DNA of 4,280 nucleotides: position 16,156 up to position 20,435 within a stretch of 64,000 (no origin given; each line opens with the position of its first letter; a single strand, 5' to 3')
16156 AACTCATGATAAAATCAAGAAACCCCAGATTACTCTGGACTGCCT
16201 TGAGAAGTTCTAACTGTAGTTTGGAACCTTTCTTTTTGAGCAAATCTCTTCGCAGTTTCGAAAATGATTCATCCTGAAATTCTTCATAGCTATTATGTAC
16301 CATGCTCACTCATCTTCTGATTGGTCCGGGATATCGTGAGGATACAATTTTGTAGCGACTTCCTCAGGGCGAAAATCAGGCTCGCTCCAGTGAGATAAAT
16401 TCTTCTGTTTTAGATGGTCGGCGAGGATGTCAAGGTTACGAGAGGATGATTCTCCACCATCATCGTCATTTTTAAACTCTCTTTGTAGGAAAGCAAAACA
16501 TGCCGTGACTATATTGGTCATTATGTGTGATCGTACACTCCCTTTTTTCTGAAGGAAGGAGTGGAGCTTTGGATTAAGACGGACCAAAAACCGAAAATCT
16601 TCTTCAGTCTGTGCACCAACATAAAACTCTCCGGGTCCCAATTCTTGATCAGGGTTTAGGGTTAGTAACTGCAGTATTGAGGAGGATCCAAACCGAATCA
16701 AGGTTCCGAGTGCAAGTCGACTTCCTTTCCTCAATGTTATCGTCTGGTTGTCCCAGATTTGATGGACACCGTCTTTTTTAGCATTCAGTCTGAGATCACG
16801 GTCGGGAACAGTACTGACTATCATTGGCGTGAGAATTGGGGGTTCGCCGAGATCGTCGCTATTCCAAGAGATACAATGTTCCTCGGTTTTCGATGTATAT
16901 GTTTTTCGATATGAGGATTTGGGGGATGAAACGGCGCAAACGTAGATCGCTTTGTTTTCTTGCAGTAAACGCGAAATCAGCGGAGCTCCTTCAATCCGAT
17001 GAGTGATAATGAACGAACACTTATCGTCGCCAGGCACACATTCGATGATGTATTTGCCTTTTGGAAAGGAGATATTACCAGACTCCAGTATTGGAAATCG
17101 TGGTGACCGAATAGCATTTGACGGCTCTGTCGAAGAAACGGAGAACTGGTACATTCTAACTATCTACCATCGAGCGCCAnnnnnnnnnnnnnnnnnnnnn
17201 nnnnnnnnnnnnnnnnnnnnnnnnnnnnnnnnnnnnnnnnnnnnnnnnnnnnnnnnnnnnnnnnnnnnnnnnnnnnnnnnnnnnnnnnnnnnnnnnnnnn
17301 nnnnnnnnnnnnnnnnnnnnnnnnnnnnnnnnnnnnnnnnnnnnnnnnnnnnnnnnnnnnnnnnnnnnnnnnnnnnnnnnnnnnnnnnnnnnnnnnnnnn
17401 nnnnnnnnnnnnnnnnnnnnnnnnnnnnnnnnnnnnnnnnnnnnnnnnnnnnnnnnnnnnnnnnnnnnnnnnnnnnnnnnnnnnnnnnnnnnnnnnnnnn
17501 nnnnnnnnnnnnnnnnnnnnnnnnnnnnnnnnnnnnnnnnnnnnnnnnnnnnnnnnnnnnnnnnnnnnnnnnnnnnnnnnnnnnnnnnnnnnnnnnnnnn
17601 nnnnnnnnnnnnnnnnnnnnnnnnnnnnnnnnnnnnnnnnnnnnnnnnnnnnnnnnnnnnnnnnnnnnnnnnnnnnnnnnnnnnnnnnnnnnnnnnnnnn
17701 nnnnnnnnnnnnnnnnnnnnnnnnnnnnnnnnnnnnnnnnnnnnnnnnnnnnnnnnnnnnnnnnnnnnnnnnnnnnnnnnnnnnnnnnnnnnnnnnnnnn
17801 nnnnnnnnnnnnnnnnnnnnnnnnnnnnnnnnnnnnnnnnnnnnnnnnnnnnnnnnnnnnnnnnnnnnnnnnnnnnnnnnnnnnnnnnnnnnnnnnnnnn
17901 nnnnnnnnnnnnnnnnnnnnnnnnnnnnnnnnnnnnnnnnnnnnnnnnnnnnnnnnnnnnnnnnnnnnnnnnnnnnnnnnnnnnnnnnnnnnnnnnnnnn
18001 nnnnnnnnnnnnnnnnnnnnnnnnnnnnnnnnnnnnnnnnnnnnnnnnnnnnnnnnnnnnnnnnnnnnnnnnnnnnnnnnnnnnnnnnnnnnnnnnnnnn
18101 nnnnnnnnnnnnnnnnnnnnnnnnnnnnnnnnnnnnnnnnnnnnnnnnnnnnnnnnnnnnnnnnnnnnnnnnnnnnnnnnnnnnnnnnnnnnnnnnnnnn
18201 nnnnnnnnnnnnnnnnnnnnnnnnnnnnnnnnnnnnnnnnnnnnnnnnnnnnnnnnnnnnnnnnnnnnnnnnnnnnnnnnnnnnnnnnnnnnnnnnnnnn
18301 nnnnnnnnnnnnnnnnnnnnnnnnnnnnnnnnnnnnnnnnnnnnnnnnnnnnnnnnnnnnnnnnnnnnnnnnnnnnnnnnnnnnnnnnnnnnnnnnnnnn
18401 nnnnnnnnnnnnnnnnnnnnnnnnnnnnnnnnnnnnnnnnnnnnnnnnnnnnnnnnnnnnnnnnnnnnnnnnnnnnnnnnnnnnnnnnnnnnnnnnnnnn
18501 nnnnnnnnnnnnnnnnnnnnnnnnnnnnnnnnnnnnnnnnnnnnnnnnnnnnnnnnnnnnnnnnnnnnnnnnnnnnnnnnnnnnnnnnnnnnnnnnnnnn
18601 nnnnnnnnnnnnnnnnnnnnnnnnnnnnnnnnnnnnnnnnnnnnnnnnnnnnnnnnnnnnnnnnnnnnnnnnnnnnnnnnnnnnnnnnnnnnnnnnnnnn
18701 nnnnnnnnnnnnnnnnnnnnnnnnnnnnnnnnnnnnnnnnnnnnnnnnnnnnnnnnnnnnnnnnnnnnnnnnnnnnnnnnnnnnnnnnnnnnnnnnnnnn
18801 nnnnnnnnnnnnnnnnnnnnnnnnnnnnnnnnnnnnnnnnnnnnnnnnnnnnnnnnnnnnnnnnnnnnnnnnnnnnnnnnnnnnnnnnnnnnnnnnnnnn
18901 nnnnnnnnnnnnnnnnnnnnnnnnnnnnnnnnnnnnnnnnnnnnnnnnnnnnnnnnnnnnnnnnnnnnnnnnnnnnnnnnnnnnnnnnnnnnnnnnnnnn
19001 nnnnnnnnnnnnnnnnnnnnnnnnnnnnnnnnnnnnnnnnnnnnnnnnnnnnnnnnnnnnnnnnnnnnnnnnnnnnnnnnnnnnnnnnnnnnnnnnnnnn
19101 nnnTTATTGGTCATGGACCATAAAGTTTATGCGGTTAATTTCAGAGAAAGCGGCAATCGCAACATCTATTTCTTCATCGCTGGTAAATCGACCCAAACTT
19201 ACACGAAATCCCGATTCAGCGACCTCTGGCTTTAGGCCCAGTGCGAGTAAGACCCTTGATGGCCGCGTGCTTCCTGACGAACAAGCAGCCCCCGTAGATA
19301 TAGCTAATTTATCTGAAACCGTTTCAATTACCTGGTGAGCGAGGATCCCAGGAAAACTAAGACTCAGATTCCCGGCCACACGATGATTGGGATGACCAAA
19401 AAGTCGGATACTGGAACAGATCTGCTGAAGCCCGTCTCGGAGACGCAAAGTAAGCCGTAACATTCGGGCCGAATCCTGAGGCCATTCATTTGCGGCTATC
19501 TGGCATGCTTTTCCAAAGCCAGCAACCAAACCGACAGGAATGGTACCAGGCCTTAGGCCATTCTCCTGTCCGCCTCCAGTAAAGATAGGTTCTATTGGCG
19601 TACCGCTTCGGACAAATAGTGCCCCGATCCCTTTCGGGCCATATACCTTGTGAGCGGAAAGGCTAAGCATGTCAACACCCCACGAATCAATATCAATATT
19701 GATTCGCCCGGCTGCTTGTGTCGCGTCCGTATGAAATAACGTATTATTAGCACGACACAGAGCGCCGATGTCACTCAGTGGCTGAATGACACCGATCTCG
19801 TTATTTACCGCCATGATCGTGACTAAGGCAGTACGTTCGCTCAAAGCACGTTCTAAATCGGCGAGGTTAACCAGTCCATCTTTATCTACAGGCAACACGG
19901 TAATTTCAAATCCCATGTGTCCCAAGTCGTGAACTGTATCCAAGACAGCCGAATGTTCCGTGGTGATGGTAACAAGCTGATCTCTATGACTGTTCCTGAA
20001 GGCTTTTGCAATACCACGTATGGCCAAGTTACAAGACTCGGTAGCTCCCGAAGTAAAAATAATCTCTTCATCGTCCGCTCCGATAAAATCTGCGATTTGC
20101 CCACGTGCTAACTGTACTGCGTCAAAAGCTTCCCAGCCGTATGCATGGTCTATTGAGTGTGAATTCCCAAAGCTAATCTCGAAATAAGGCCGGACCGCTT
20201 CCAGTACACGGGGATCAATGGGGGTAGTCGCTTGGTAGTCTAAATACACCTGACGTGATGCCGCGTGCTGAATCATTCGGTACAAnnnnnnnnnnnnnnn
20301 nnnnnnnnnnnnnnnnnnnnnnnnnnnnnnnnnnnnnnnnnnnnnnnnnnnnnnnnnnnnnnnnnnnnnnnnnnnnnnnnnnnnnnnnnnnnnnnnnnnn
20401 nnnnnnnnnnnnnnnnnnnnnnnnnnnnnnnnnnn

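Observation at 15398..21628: Five-gene translationally coupled operon: PP-loop PAPS-reductase-like enzyme + cysteine desulfurase + GHKL ATPase + two orphan proteins; candidate non-canonical DNA sulfur (phosphorothioate-type) modification/defence module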

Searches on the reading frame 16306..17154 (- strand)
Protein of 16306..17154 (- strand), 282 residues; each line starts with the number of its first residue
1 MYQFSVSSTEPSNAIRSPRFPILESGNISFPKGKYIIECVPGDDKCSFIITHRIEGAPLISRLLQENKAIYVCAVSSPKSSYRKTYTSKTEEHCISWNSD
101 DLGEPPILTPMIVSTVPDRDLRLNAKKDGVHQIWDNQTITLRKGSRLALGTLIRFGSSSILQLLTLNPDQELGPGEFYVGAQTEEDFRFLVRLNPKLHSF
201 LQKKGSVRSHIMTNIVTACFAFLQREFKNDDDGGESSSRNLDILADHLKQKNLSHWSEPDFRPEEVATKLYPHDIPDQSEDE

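Call 3: search_protein_families(library=pfam, proteins=[window:16306-17154:-], max_evalue=0.1)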
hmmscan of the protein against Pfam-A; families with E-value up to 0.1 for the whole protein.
window:16306-17154:- (282 aa): 0 families

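Call 4: search_protein_families(library=padloc, proteins=[window:16306-17154:-], max_evalue=0.1)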
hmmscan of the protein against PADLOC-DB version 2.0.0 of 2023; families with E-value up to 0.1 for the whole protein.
window:16306-17154:- (282 aa): 1 family
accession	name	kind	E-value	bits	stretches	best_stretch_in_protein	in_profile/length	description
PDLC04583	PDC-M33B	-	1.9e-07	28.7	1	20-155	10-142/289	-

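Call 5: search_protein_families(library=ncbifam, proteins=[window:16306-17154:-], max_evalue=0.1)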
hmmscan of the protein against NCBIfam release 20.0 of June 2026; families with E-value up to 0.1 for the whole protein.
window:16306-17154:- (282 aa): 0 families

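Call 8: search_solved_structures(query=window:16306-17154:-, max_evalue=10)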
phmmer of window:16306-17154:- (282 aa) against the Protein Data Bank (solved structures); distinct sequences matched with E-value up to 10: 3.
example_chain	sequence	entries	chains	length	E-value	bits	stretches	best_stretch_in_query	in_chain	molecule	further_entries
7dhw_A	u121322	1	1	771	0.033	16.8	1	8-52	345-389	Motor domain of myosin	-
3iyg_Z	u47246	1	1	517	0.95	12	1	139-230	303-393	T-complex protein 1 subunit zeta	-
24yw_K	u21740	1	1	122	1.8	11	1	114-177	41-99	Large ribosomal subunit protein uL14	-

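Call 57: search_protein_representatives(protein=window:16306-17154:-)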
Query: 282 residues. Proteins with E-value up to 0.001 (for the whole library): 254; up to 1e-10: 152; up to 1e-30: 63. The best 150 are listed.
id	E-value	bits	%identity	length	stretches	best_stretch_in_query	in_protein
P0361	1.6e-89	316.3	54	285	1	2-282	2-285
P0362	3.1e-83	295.7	52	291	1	8-279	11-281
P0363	9.8e-71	254.7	46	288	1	7-281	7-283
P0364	1.7e-69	250.6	45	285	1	5-281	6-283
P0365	4.3e-69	249.3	48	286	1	2-280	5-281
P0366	1.3e-66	241.2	53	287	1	2-228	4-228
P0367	2.6e-63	230.3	44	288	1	11-281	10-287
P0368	1.8e-62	227.6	47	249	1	9-228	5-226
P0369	2.3e-62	227.2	45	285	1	8-281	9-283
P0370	4.7e-62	226.2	43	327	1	11-281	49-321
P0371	3.3e-60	220.2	45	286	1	3-276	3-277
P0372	4.5e-58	213.2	44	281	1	10-276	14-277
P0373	1.9e-57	211.1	42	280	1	8-279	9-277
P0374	1.0e-56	208.7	39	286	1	4-278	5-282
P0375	3.0e-56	207.2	50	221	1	63-280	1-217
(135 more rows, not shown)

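Call 68: predict_structure(alignment_id=A5)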
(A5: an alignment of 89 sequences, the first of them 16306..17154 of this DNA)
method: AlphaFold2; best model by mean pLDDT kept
length: 282 residues; sequences in the alignment: 89
mean_pLDDT: 93.5   pTM: 0.80
mean pLDDT of the five models: 93.5, 92.7, 92.6, 91.6, 91.5
residues with pLDDT >= 90: 237; 70-90: 32; 50-70: 11; < 50: 2
segments of 3 or more residues with pLDDT < 50: none
pLDDT, mean of each block of 10 residues (from residue 1): 93 91 97 98 94 98 98 96 98 96 93 98 98 98 98 82 95 98 91 98 92 98 92 64 92 96 98 86 56
secondary structure, 60 per line:
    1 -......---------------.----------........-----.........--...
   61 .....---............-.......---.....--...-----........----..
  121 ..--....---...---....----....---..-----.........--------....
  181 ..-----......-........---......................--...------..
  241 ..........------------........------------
elements in order: E2-7 E34-41 E47-55 H58-65 E69-77 E82-88 E92-96 E107-114 E119-122 H125-128 E138-141 E146-149 H160-163 E164-168 E177-182 E188-193 H195-202 H206-227 H239-250 H263-270

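Call 71: fold_search(model_id=the predicted structure, library=pdb)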
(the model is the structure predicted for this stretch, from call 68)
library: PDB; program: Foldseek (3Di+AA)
matches with E <= 10: 910; with E <= 0.001: 0
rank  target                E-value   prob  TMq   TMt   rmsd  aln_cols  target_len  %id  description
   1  4doh_E                8.0e-03  0.89  0.21  0.27  13.0       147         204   11  IL20/IL201/IL20R2 Ternary Complex (released 2012-07-18)
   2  2jix_B                1.9e-02  0.57  0.18  0.23  14.1       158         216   12  Crystal structure of ABT-007 FAB fragment with the soluble domain of EPO receptor (released 2007-07-10)
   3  5j7c_C                2.1e-02  0.85  0.18  0.43  10.6       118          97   13  A picomolar affinity FN3 domain in complex with hen egg-white lysozyme (released 2016-08-17)
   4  5e95_B                2.6e-02  0.96  0.22  0.53   5.0       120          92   12  Crystal Structure of Mb(NS1)/H-Ras Complex (released 2016-11-02)
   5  5w06_T                2.8e-02  0.98  0.21  0.28   9.3       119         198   13  HUMAN TISSUE FACTOR IN COMPLEX WITH ANTIBODY M1587 (released 2017-06-14)
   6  7zcb_B                2.8e-02  0.77  0.21  0.28  14.5       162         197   13  Human Pikachurin/EGFLAM N-terminal Fibronectin-III (1-2) domains (released 2023-07-19)
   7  5j7c_D                3.5e-02  0.82  0.18  0.43  10.1       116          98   13  A picomolar affinity FN3 domain in complex with hen egg-white lysozyme (released 2016-08-17)
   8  1z6j_T                3.7e-02  0.99  0.20  0.26   3.4        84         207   18  Crystal Structure of a ternary complex of Factor VIIa/Tissue Factor/Pyrazinone Inhibitor (released 2005-05-03)
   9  8qq6_C                3.7e-02  0.98  0.20  0.28   3.3        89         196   20  CRYSTAL STRUCTURE OF FVIIA IN COMPLEX WITH A BENZAMIDINE-BASED INHIBITOR (released 2024-10-16)
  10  1x5l_MODEL_1_A        3.9e-02  0.85  0.18  0.41  11.3       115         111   10  Solution structure of the second fn3 domain of Eph receptor A8 protein (released 2005-11-16)
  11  9l14_B                3.9e-02  0.82  0.18  0.47   9.9       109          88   12  Crystal structure of the monobody CL-1 in complex with the Escherichia coli adenylate kinase (released 2025-06-04)
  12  9y5y_B                4.2e-02  0.89  0.19  0.52  10.4       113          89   17  Structure of the Omicron Spike RBD bound by the monobody s19382 (local refinement from dimerized Spike protein ECDs) (released 2025-11-12)
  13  5mtj_B                4.4e-02  0.90  0.21  0.50   5.9       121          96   11  Yes1-SH2 in complex with monobody Mb(Yes_1) (released 2017-04-05)
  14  6nmy_A                4.4e-02  0.85  0.22  0.28   7.6       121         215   12  A Cytokine-receptor complex (released 2020-01-22)
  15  2obg                  4.7e-02  0.82  0.19  0.13   9.7       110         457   12  Crystal Structure of Monobody MBP-74/Maltose Binding Protein Fusion Complex (released 2007-03-27)
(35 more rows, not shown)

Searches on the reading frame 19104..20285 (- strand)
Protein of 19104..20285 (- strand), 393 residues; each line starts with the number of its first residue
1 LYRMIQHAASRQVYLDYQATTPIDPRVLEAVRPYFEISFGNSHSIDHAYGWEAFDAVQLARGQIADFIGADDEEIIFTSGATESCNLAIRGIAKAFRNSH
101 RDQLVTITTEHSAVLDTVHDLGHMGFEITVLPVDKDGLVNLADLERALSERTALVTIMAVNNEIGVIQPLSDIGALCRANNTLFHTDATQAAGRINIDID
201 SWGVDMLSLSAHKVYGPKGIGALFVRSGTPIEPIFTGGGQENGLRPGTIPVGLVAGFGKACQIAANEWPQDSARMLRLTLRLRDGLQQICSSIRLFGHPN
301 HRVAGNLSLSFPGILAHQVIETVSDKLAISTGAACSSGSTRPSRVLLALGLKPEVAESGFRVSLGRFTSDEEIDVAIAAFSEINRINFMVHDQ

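Call 3: search_protein_families(library=pfam, proteins=[window:19104-20285:-], max_evalue=0.1)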
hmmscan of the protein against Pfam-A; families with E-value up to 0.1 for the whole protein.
window:19104-20285:- (393 aa): 4 families
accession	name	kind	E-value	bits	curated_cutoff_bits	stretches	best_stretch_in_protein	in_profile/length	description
PF00266.25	Aminotran_5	-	1.6e-77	261.4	21.5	1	13-374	1-369/371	Aminotransferase class-V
PF01041.23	DegT_DnrJ_EryC1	-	0.0003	20.6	19.8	1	63-193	32-151/360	DegT/DnrJ/EryC1/StrS aminotransferase family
PF00282.25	Pyridoxal_deC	-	0.0056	15.9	27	1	101-191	143-238/375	Pyridoxal-dependent decarboxylase conserved domain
PF01212.27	Beta_elim_lyase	-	0.053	13.3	27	0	124-192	94-176/288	Beta-eliminating lyase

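Call 4: search_protein_families(library=padloc, proteins=[window:19104-20285:-], max_evalue=0.1)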
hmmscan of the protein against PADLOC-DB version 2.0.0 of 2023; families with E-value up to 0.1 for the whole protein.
window:19104-20285:- (393 aa): 2 families
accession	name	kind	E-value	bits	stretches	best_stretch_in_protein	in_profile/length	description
PDLC02759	SspA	-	7e-143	474.5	1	14-382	1-368/374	SspA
PDLC02657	DndA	-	1.7e-141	469.9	1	13-381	1-369/372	DndA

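Call 5: search_protein_families(library=ncbifam, proteins=[window:19104-20285:-], max_evalue=0.1)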
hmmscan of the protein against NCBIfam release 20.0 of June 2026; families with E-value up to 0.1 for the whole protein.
window:19104-20285:- (393 aa): 36 families (the best 25 are shown)
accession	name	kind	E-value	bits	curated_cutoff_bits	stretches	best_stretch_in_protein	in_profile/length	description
TIGR02006.1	IscS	equivalog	6.5e-129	430.4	643.2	1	12-380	4-371/402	IscS subfamily cysteine desulfurase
NF010611.0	PRK14012.1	equivalog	8.9e-128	426.7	548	1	12-381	6-376/406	IscS subfamily cysteine desulfurase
TIGR03235.1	DNA_S_dndA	equivalog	3.3e-119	398.3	480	1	14-364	1-353/353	cysteine desulfurase DndA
TIGR03402.1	FeS_nifS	equivalog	1.4e-116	389.4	530.75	1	13-383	1-369/379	cysteine desulfurase NifS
TIGR03403.1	nifS_epsilon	equivalog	1.3e-90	304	587.7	1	13-382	1-371/382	NifS family cysteine desulfurase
NF002806.0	PRK02948.1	subfamily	3.4e-88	296.2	304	1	13-385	2-373/381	IscS subfamily cysteine desulfurase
TIGR01979.1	sufS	subfamily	3e-46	158.1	475.1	1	10-238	17-248/403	SufS family cysteine desulfurase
TIGR01977.1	am_tr_V_EF2568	hypoth_equivalog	2.1e-43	148.8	377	1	13-383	1-376/376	cysteine desulfurase family protein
NF041166.1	f2_encap_cargo1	exception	2.4e-36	126.1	800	1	12-239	246-475/623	family 2A encapsulin nanocompartment cargo protein cysteine desulfurase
TIGR01976.1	am_tr_V_VC1184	hypoth_equivalog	2.8e-29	102.6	352.35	1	10-378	17-399/401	cysteine desulfurase-like protein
NF006791.0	PRK09295.1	equivalog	2.9e-29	102.4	661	1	12-228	24-241/406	cysteine desulfurase SufS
NF008126.0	PRK10874.1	equivalog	5.2e-29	101.6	607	1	10-228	18-237/401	cysteine desulfurase CsdA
TIGR03392.1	FeS_syn_CsdA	equivalog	3.7e-28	98.8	493.6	1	10-228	15-234/398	cysteine desulfurase CsdA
NF040779.1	Sec_lyase_SclA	exception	9.9e-25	87.2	525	1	13-239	1-227/378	selenocysteine lyase SclA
TIGR04343.1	egtE_PLP_lyase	equivalog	7.1e-21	74.4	400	1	56-228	55-218/370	ergothioneine biosynthesis PLP-dependent enzyme EgtE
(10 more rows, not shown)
